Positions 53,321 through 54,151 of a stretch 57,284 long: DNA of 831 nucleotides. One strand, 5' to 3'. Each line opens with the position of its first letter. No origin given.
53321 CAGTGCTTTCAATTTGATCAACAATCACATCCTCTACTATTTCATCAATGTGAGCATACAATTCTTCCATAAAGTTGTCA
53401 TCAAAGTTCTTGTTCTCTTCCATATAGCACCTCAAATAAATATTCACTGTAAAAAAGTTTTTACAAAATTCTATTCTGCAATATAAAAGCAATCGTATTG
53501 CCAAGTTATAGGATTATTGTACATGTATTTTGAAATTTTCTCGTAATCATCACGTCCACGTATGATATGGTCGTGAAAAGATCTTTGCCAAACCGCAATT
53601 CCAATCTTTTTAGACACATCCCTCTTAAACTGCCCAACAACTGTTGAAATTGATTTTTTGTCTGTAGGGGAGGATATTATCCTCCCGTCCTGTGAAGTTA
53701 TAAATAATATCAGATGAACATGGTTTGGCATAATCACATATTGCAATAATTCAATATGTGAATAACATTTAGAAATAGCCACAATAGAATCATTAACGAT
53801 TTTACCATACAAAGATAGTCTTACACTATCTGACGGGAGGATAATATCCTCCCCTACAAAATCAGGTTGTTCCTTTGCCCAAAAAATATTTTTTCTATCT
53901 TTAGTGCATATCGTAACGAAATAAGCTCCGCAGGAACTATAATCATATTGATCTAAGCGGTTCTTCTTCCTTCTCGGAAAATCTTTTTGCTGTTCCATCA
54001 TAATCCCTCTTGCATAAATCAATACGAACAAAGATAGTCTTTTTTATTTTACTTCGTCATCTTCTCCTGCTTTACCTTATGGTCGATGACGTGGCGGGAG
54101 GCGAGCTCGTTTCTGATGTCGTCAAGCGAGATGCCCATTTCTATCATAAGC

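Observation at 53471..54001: REP-like GTAG+palindrome doublet embedded in frame inside a RAYT/IS200-like HUH gene, bracketing its HUH motif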

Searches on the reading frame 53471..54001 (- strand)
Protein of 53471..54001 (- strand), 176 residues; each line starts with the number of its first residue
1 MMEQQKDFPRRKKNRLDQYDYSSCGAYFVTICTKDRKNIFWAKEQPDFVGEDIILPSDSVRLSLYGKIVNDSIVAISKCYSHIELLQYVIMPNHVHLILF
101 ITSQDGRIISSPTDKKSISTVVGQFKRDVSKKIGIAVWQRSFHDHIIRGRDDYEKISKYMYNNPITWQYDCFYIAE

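Call 4: search_protein_families(library=pfam, proteins=[window:53471-54001:-], max_evalue=0.01)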
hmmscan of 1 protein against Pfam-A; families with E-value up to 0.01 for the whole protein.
window:53471-54001:- (176 aa): 1 family
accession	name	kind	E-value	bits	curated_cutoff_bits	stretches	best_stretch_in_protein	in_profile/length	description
PF01797.21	Y1_Tnp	-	0.00046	20.8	23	1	80-162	38-120/121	Transposase IS200 like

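Call 5: search_protein_families(library=ncbifam, proteins=[window:53471-54001:-], max_evalue=0.01)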
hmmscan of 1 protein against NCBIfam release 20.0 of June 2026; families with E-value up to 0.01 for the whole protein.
window:53471-54001:- (176 aa): 1 family
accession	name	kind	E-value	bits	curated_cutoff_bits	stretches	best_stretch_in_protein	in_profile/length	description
NF047646.1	REP_Tyr_transpos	equivalog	7.6e-18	64.8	80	1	81-165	45-132/146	REP-associated tyrosine transposase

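Call 8: find_homologous_proteins(query=window:53474-54001:-, max_evalue=0.00001)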
Query window:53474-54001:- (176 aa): 1428 proteins with E <= 0.00001 among 1461 candidates; the best 120 are listed.
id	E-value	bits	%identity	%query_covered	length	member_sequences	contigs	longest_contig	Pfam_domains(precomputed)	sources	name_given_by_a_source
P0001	9.6e-114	395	98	100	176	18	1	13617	-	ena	-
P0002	8.4e-105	366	91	99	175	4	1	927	PF01797.22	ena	-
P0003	7.9e-83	294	75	99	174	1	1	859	PF01797.22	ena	-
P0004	6.0e-82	291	70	99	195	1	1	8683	-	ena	-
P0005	6.6e-82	291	72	100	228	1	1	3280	-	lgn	-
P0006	3.0e-81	289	73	98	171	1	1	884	-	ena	-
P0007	6.5e-80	285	71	99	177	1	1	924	-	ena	-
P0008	6.6e-80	285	73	99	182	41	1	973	PF01797.22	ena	-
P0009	2.8e-79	283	70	100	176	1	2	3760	PF01797.22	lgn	-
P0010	4.9e-79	282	69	99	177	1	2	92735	-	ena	-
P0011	2.9e-78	279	70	99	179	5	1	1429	-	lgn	-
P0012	3.5e-78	279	70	99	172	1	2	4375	-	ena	-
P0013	9.4e-78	278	70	100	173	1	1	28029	-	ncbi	-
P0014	2.7e-77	276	70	99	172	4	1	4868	PF01797.22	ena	-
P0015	3.0e-77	276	71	99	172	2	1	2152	-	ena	-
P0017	4.4e-77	275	69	99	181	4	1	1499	PF01797.22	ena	-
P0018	5.5e-77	275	68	98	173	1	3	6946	PF01797.22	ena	-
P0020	9.2e-77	274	71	96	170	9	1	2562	PF01797.22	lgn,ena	-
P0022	1.6e-76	274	69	99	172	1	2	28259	PF01797.22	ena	-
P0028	6.0e-76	272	69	98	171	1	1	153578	-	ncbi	-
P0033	6.7e-75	268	65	97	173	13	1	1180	PF01797.22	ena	-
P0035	7.7e-75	268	65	97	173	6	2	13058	PF01797.22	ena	-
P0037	9.3e-75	268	69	96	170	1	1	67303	PF01797.22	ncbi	-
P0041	2.1e-74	267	65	97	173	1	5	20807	PF01797.22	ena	-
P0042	2.1e-74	267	66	98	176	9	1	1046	PF01797.22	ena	-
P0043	2.4e-74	266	67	99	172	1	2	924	PF01797.22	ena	-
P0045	6.1e-74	265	65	98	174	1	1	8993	PF01797.22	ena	-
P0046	6.9e-74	265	67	99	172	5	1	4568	PF01797.22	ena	-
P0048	1.2e-73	264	64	100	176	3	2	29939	PF01797.22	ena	-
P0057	1.3e-72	261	65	95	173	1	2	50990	PF01797.22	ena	-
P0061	3.9e-72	259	65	99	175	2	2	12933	PF01797.22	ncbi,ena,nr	ncbi:MAG: transposase [Clostridia bacterium]|nr:transposase [Clostridia bacterium]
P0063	5.4e-72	259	67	99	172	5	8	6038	PF01797.22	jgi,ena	-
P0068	1.6e-71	257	65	99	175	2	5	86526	-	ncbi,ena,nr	ncbi:MAG: transposase [Clostridia bacterium]|nr:transposase [Clostridia bacterium]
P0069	5.3e-71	256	64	98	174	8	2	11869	PF01797.22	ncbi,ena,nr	ncbi:MAG: transposase [Clostridia bacterium]|nr:transposase [Clostridia bacterium]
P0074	1.1e-69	251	67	90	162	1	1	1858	PF01797.22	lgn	-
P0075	1.1e-69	251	63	96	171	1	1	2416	PF01797.22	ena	-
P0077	1.9e-69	250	64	97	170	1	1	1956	PF01797.22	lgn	-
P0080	2.8e-69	250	63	99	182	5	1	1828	PF01797.22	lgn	-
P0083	5.9e-69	249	65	96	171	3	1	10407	PF01797.22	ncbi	-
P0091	2.0e-67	244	63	99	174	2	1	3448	PF01797.22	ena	-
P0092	5.9e-67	242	62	99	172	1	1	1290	PF01797.22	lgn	-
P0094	1.0e-66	242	62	99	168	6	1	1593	PF01797.22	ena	-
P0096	4.4e-66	240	63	98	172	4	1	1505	PF01797.22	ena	-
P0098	1.6e-65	238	62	98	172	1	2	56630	PF01797.22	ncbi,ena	-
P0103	5.1e-64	233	62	96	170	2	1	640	PF01797.22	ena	-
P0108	1.4e-63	231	61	98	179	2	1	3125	PF01797.22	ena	-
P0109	1.5e-63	231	64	92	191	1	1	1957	PF01797.22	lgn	-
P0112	7.4e-63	229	59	96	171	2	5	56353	-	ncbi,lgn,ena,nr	ncbi:MAG: transposase [Clostridia bacterium]|nr:transposase [Clostridia bacterium]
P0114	2.4e-62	227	65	98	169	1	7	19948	PF01797.22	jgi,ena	-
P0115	2.9e-62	227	59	98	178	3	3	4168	PF01797.22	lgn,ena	-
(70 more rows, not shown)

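Call 11: find_related_loci(query=A1, collection=genome_contigs, flank=10000)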
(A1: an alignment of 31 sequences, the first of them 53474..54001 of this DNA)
Query A1 (176 aa) in genome_contigs; peptide patterns used: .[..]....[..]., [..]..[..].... (x = any residue, [..] = any of these).
600 stretches matched a pattern (row limit reached: there are more); 485 encode a relative of the query (tblastn E <= 1e-3); the best 80 are kept; 80 distinct loci.
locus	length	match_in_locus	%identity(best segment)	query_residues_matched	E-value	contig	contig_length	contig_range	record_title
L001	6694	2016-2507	47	1-173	1e-47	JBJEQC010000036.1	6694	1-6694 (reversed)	MAG: Acutalibacteraceae bacterium isolate PUUB15_bin.010 NODE_13319_length_6694_cov_7.359994, whole genome shotgun seque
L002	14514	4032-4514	49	4-173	3e-47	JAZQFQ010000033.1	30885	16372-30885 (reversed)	MAG: Eubacteriales bacterium isolate T1900044632_TS20190098.MAGScoT_cleanbin_000048 SGB_1070_k141_1676354, whole genome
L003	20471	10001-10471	48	7-173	2e-47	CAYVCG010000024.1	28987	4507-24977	MAG TPA_asm: uncultured Defluviitaleaceae bacterium isolate SRP242652_co2_215 genome assembly, contig: NODE_1864_length_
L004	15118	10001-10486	42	7-173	4e-45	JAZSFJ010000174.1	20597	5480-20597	MAG: Oscillospiraceae bacterium isolate T1900044582_TS20190048.MAGScoT_cleanbin_000050 SGB_576_k141_582571, whole genome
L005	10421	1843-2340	47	7-173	7e-43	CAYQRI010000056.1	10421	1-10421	MAG TPA_asm: uncultured Ruminiclostridium sp. isolate SRP335695_co1_92 genome assembly, contig: NODE_3021_length_10421_c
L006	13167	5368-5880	42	7-172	8e-41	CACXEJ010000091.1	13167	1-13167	MAG: Ruminococcus flavefaciens isolate RUG11186 genome assembly, contig: RUG11186_asm_91, whole genome shotgun sequence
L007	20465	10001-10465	43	6-173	3e-40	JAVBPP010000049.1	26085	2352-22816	MAG: Oscillospiraceae bacterium isolate EPI_MAG_00142 c_000000389821, whole genome shotgun sequence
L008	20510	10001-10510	43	5-173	2e-39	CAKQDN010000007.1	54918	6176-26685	MAG: uncultured Clostridia bacterium isolate REFINED_METABAT215_TOP10_CONTIGS_1500_ASSEMBLY_K77_MERGED__Hadza_MoBio_hadz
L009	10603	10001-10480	42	8-176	6e-40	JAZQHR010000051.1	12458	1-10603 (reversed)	MAG: Clostridia bacterium isolate T1900044627_TS20190093.MAGScoT_cleanbin_000023 SGB_957_k141_1734933, whole genome shot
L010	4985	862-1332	47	8-173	5e-40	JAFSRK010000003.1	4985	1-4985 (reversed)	MAG: Ruminococcus sp. isolate RGIG3405 Goat_Reticulum.Co__c16007, whole genome shotgun sequence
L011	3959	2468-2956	43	11-174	3e-39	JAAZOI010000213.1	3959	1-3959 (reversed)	MAG: Eubacteriaceae bacterium isolate AS27yjCOA_44 127653_AS27, whole genome shotgun sequence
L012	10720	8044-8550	40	4-176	4e-39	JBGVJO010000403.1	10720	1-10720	MAG: Eubacteriales bacterium isolate fecal_MAG_11 fecal_MAG_11_contig_0403, whole genome shotgun sequence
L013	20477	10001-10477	41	9-173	5e-39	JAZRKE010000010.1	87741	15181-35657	MAG: Acutalibacteraceae bacterium isolate T1900045451_YK20190142.MAGScoT_cleanbin_000001 SGB_7176_k141_323108, whole gen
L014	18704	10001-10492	44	2-176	6e-39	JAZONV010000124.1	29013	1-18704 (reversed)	MAG: Clostridia bacterium isolate T1900045635_YK20190329.MAGScoT_cleanbin_000026 SGB_8089_k141_2905658, whole genome sho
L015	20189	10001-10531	41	11-174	5e-38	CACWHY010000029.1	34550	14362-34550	MAG: Ruminococcus flavefaciens isolate RUG10602 genome assembly, contig: RUG10602_asm_29, whole genome shotgun sequence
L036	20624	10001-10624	35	7-175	2e-34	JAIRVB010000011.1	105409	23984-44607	MAG: Chitinispirillales bacterium isolate Ehx436_bin27 k119_1971757, whole genome shotgun sequence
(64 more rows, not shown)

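Call 31: find_encoding_contigs(protein=P0028, flank=10000, max_places=1)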
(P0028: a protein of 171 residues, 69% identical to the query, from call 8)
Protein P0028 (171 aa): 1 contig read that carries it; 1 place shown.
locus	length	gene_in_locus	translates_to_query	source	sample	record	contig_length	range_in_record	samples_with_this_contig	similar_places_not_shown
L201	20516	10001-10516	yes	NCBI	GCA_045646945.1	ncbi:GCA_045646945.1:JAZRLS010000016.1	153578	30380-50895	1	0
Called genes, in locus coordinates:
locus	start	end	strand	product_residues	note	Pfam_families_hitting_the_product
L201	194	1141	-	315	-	PF00389:2-Hacid_dh, PF02826:2-Hacid_dh_C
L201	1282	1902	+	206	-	PF00702:Hydrolase, PF13419:HAD_2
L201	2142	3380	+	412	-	PF00764:Arginosuc_synth, PF20979:Arginosuc_syn_C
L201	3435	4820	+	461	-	PF00206:Lyase_1, PF14698:ASL_C2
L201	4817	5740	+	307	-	PF01118:Semialdhyde_dh, PF22698:Semialdhyde_dhC_1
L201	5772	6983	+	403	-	PF01960:ArgJ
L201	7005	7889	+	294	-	PF00696:AA_kinase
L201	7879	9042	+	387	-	PF00202:Aminotran_3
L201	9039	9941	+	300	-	PF02729:OTCace_N, PF00185:OTCace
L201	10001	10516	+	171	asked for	-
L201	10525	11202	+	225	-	PF03848:TehB, PF13489:Methyltransf_23, PF13847:Methyltransf_31 (weak), PF08241:Methyltransf_11, PF08242:Methyltransf_12, PF13649:Methyltransf_25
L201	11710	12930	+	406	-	PF00291:PALP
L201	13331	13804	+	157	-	PF14478:DUF4430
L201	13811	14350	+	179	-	-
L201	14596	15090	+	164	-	PF00731:AIRC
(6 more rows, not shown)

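Call 32: find_encoding_contigs(protein=P0010, flank=10000, max_places=1)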
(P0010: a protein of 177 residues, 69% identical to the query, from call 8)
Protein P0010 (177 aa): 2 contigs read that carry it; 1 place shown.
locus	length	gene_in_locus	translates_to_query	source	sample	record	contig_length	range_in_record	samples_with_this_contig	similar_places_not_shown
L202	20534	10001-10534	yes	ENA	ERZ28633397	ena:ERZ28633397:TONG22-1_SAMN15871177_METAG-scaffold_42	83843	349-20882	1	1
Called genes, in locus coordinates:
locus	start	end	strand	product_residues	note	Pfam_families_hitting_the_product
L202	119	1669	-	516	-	PF01554:MatE (faint), PF01943:Polysacc_synt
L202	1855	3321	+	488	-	PF00478:IMPDH, PF00571:CBS, PF01070:FMN_dh (weak), PF03060:NMO (weak)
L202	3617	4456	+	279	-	PF08032:SpoU_sub_bind, PF00588:SpoU_methylase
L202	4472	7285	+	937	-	-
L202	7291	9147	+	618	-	PF19864:Radical_SAM_N2, PF04055:Radical_SAM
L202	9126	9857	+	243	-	PF10105:DUF2344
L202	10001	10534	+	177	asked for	-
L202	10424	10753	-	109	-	-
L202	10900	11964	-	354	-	PF03054:tRNA_Me_trans, PF20259:tRNA_Me_trans_M, PF20258:tRNA_Me_trans_C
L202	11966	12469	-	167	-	PF00588:SpoU_methylase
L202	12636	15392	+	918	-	PF07517:SecA_DEAD, PF00270:DEAD (weak), PF01043:SecA_PP_bind, PF21090:P-loop_SecA, PF07516:SecA_SW, PF02810:SEC-C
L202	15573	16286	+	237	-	-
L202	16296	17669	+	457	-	-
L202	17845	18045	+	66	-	-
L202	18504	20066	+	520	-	PF13177:DNA_pol3_delta2, PF00004:AAA, PF13401:AAA_22 (faint), PF22608:DNAX_ATPase_lid, PF12169:DNA_pol3_gamma3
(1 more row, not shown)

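Call 33: find_encoding_contigs(protein=P0068, flank=10000, max_places=1)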
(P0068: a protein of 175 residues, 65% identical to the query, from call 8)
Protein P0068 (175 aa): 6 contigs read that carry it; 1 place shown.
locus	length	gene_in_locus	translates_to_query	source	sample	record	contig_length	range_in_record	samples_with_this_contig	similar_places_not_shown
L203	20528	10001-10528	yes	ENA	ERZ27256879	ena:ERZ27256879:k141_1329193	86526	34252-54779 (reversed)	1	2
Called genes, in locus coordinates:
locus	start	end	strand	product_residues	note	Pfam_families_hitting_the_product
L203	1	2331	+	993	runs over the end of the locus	-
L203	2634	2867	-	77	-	-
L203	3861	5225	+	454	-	PF01938:TRAM, PF02475:TRM5-TYW2_MTfase (weak), PF05175:MTS, PF05958:tRNA_U5-meth_tr, PF03602:Cons_hypoth95 (weak), PF06325:PrmA (weak), PF13649:Methyltransf_25 (weak), PF13847:Methyltransf_31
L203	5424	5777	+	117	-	PF05635:23S_rRNA_IVP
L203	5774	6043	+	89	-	-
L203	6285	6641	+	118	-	PF04266:ASCH (weak)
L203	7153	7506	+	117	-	PF08797:HIRAN (weak)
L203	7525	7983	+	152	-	-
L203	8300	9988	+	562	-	PF13320:GH123_cat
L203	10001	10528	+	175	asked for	-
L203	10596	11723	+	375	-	PF00144:Beta-lactamase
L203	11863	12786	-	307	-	PF00701:DHDPS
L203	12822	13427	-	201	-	PF00300:His_Phos_1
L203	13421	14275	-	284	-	PF01734:Patatin, PF19890:DUF6363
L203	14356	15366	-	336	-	PF01368:DHH, PF02272:DHHA1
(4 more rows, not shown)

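Call 34: find_encoding_contigs(protein=P0112, flank=10000, max_places=1)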
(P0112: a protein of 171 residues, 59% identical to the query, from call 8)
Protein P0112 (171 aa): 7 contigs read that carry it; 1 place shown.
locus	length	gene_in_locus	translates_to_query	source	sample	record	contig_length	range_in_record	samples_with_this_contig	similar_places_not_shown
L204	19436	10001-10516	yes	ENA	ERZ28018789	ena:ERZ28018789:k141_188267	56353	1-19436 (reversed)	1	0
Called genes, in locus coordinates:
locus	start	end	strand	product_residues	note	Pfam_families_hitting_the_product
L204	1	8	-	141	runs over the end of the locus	PF03946:Ribosomal_L11_N, PF00298:Ribosomal_L11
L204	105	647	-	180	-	PF02357:NusG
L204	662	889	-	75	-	PF00584:SecE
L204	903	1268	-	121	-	PF00471:Ribosomal_L33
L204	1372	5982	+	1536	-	PF09479:Flg_new (faint)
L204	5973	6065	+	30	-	-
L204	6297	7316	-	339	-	PF01522:Polysacc_deac_1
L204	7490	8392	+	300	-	PF01156:IU_nuc_hydro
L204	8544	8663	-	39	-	-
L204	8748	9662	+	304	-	PF01156:IU_nuc_hydro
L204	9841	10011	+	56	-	-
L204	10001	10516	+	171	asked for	-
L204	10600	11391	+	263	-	PF00165:HTH_AraC (faint), PF12833:HTH_18, PF06445:GyrI-like, PF14526:Cass2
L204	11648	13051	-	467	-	-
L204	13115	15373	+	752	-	PF17191:RecG_wedge, PF00270:DEAD, PF04851:ResIII, PF00271:Helicase_C, PF19833:RecG_dom3_C (weak)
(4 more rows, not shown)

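Call 35: find_encoding_contigs(protein=P0037, flank=10000, max_places=1)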
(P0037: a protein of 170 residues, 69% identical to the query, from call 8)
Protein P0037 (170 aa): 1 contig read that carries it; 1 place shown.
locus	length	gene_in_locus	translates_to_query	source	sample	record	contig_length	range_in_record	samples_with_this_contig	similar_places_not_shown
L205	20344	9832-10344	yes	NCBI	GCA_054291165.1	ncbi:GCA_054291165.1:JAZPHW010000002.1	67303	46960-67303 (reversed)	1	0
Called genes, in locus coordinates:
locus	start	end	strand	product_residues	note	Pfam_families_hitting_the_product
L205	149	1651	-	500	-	PF02618:YceG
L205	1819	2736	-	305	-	PF02517:Rce1-like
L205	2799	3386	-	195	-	PF01812:5-FTHF_cyc-lig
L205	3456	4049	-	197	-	PF01965:DJ-1_PfpI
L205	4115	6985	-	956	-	PF13491:FtsK_4TM, PF01935:DUF87 (faint), PF17854:FtsK_alpha, PF01580:FtsK_SpoIIIE, PF09397:FtsK_gamma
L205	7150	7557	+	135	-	PF01925:TauE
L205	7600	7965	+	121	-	PF01925:TauE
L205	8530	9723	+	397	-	PF07501:G5, PF06725:3D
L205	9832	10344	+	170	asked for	PF01797:Y1_Tnp (weak)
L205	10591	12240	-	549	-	PF13320:GH123_cat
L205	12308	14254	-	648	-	PF05691:Raffinose_syn, PF01055:Glyco_hydro_31_2nd, PF05691:Raffinose_syn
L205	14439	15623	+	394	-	PF01408:GFO_IDH_MocA, PF21252:Glyco_hydro_109_C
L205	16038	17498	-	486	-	PF22422:MGH1-like_GH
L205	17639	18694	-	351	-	PF14607:GxDLY, PF14606:Lipase_GDSL_3, PF13472:Lipase_GDSL_2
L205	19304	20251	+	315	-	PF00056:Ldh_1_N, PF02866:Ldh_1_C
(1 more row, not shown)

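Call 36: find_encoding_contigs(protein=P0098, flank=10000, max_places=1)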
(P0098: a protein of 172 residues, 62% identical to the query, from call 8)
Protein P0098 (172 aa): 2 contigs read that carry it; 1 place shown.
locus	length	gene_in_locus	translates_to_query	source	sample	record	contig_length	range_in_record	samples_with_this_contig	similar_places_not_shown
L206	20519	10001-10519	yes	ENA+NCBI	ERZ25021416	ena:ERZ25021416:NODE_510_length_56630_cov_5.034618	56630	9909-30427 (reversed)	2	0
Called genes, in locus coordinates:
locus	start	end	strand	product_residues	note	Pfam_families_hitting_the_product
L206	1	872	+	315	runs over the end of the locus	-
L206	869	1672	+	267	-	-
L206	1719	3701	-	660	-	PF04055:Radical_SAM (faint), PF08497:Radical_SAM_N, PF11842:DUF3362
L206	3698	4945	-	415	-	PF13393:tRNA-synt_His, PF00587:tRNA-synt_2b, PF03129:HGTP_anticodon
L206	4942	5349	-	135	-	PF00636:Ribonuclease_3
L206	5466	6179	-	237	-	-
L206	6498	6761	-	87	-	PF20648:DUF6809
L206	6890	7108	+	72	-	PF12844:HTH_19 (weak), PF13560:HTH_31, PF01381:HTH_3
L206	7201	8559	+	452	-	PF02254:TrkA_N, PF03435:Sacchrp_dh_NADP (faint), PF03807:F420_oxidored (faint), PF13241:NAD_binding_7 (faint), PF02080:TrkA_C, PF02254:TrkA_N, PF02080:TrkA_C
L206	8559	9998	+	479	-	PF02386:TrkH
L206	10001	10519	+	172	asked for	PF01797:Y1_Tnp (faint)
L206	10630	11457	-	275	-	PF23023:Anti-Pycsar_Apyc1 (faint), PF00753:Lactamase_B (weak), PF12706:Lactamase_B_2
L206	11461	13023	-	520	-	PF08757:CotH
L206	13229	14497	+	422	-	PF01053:Cys_Met_Meta_PP, PF00155:Aminotran_1_2 (weak), PF01041:DegT_DnrJ_EryC1 (faint)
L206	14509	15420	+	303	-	PF04204:HTS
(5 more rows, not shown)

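Call 37: find_encoding_contigs(protein=P0114, flank=10000, max_places=1)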
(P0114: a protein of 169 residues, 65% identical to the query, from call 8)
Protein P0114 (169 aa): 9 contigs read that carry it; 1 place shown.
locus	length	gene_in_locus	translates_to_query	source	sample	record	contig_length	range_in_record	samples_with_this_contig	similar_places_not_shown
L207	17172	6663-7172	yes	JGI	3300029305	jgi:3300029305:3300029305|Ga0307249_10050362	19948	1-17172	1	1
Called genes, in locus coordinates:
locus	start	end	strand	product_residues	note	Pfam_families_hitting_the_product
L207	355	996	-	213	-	-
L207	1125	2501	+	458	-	PF03023:MurJ (faint), PF01554:MatE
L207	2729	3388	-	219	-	PF00027:cNMP_binding, PF13545:HTH_Crp_2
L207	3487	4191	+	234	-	PF00037:Fer4 (weak), PF12797:Fer4_2 (weak), PF12837:Fer4_6, PF13237:Fer4_10, PF14697:Fer4_21, PF12838:Fer4_7, PF13187:Fer4_9 (weak), PF27217:AF_0155, +1 more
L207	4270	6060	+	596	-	PF00753:Lactamase_B, PF19583:ODP, PF12724:Flavodoxin_5 (weak), PF01613:Flavin_Reduct, PF21349:RUBY_RBDX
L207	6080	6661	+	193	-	PF00156:Pribosyltran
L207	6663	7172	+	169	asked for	PF01797:Y1_Tnp (faint)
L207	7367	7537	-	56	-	-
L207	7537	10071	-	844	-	PF00932:LTD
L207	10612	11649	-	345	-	-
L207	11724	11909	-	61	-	-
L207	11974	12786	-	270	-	PF00753:Lactamase_B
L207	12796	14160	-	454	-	PF00932:LTD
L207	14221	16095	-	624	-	PF03372:Exo_endo_phos (faint)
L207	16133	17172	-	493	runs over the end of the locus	-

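Call 38: find_encoding_contigs(protein=P0057, flank=10000, max_places=1)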
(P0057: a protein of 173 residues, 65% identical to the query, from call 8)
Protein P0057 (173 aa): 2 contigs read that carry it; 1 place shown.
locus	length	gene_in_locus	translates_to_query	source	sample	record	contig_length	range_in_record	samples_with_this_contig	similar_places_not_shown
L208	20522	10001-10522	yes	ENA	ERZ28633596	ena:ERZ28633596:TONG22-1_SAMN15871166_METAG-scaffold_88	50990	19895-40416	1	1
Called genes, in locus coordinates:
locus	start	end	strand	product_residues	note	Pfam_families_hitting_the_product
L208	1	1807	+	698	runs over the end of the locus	PF09852:DUF2079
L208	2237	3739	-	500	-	PF12673:SipL (faint)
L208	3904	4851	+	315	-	PF02129:Peptidase_S15 (weak), PF01738:DLH (weak), PF12146:Hydrolase_4, PF00561:Abhydrolase_1, PF12697:Abhydrolase_6 (weak), PF00326:Peptidase_S9 (weak)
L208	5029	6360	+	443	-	PF17820:PDZ_6, PF19238:Radical_SAM_2, PF04055:Radical_SAM (faint), PF04459:DUF512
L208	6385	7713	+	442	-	PF00009:GTP_EFTU (weak), PF01926:MMR_HSR1, PF02421:FeoB_N, PF00009:GTP_EFTU, PF01926:MMR_HSR1, PF02421:FeoB_N, PF04548:AIG1, PF14714:KH_dom-like, +4 more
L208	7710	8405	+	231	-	PF00702:Hydrolase, PF13419:HAD_2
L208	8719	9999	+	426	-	PF01018:GTP1_OBG, PF02421:FeoB_N (faint), PF01926:MMR_HSR1, PF09269:DUF1967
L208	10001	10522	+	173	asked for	PF01797:Y1_Tnp (weak)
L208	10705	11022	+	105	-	PF11007:CotJA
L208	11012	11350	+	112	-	PF12652:CotJB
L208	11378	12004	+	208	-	PF05067:Mn_catalase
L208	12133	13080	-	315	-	PF02275:CBAH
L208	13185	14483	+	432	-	PF00890:FAD_binding_2 (faint), PF01266:DAO, PF13450:NAD_binding_8 (weak), PF00355:Rieske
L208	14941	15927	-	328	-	-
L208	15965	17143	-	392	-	PF13421:Band_7_1, PF17032:Zn_ribbon_15 (faint), PF12773:DZR, PF13240:Zn_Ribbon_1 (weak), PF13248:Zn_ribbon_3 (faint)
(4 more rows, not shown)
